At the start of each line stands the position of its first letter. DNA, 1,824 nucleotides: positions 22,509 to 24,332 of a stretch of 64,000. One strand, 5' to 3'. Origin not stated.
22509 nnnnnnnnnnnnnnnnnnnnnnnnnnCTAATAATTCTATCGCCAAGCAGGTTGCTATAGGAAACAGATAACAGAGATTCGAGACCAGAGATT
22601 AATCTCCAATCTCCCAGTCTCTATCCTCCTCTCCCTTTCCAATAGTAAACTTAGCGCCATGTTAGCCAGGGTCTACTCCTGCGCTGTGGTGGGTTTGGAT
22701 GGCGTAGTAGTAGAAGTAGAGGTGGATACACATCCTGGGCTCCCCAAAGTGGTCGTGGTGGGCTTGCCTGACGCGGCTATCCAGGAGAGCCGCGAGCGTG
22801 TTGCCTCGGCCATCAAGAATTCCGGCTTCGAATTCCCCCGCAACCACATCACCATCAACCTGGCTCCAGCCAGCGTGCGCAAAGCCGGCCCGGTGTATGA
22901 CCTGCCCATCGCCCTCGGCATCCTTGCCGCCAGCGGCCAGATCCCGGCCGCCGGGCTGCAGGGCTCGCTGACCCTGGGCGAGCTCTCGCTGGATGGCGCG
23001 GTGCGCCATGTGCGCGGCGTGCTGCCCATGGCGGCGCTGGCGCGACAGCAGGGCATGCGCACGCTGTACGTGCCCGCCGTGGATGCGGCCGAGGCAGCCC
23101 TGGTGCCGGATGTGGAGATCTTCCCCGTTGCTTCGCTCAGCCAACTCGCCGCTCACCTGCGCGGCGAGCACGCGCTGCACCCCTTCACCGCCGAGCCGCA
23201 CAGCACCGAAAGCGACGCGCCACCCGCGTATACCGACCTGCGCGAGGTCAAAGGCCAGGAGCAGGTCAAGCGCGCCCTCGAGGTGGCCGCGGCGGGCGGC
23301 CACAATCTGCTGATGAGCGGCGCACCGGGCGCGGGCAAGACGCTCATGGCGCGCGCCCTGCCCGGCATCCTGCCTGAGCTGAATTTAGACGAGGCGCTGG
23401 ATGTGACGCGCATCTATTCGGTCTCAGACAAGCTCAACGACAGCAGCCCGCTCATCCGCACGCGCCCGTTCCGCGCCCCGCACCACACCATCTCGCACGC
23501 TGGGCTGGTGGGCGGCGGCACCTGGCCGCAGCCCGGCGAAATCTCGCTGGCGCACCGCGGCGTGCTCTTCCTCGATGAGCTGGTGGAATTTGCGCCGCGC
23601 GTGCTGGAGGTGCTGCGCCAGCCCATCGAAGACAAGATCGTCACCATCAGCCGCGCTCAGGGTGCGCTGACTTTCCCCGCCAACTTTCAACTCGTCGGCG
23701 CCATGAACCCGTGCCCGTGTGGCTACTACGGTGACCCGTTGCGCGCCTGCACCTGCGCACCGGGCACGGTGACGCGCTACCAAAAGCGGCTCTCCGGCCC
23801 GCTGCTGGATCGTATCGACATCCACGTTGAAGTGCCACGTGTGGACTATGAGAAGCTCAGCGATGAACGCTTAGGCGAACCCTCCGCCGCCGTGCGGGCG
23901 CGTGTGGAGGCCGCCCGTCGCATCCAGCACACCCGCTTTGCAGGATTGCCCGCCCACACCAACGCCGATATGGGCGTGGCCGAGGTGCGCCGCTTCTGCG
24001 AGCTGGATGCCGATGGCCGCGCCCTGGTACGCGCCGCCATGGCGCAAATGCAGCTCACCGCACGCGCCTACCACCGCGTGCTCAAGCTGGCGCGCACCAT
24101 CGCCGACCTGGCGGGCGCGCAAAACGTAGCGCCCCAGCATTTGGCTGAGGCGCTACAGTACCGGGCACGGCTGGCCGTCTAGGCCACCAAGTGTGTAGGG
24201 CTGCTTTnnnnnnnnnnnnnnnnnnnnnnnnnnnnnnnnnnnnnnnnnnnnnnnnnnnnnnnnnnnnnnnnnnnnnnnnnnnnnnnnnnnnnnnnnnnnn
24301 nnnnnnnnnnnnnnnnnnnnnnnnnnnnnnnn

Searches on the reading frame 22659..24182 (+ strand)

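Call 80: search_protein_families(library=pfam, proteins=[window:22659-24182:+], max_evalue=0.00001)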
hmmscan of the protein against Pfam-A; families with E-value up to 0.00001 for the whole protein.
window:22659-24182:+ (507 aa): 4 families
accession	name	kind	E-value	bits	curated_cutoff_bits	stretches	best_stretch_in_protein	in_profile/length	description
PF01078.27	Mg_chelatase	-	1.2e-93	312.7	20.3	1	193-399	1-206/207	Magnesium chelatase, subunit ChlI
PF13541.12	ChlI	-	4.8e-45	152.8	27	1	20-140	1-119/121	Subunit ChlI of Mg-chelatase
PF13335.12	Mg_chelatase_C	-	1.8e-32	112.2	26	1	406-502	1-94/94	Magnesium chelatase, subunit ChlI C-terminal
PF07728.20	AAA_5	-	2.6e-07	31.2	22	1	216-353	1-125/139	AAA domain (dynein-related subfamily)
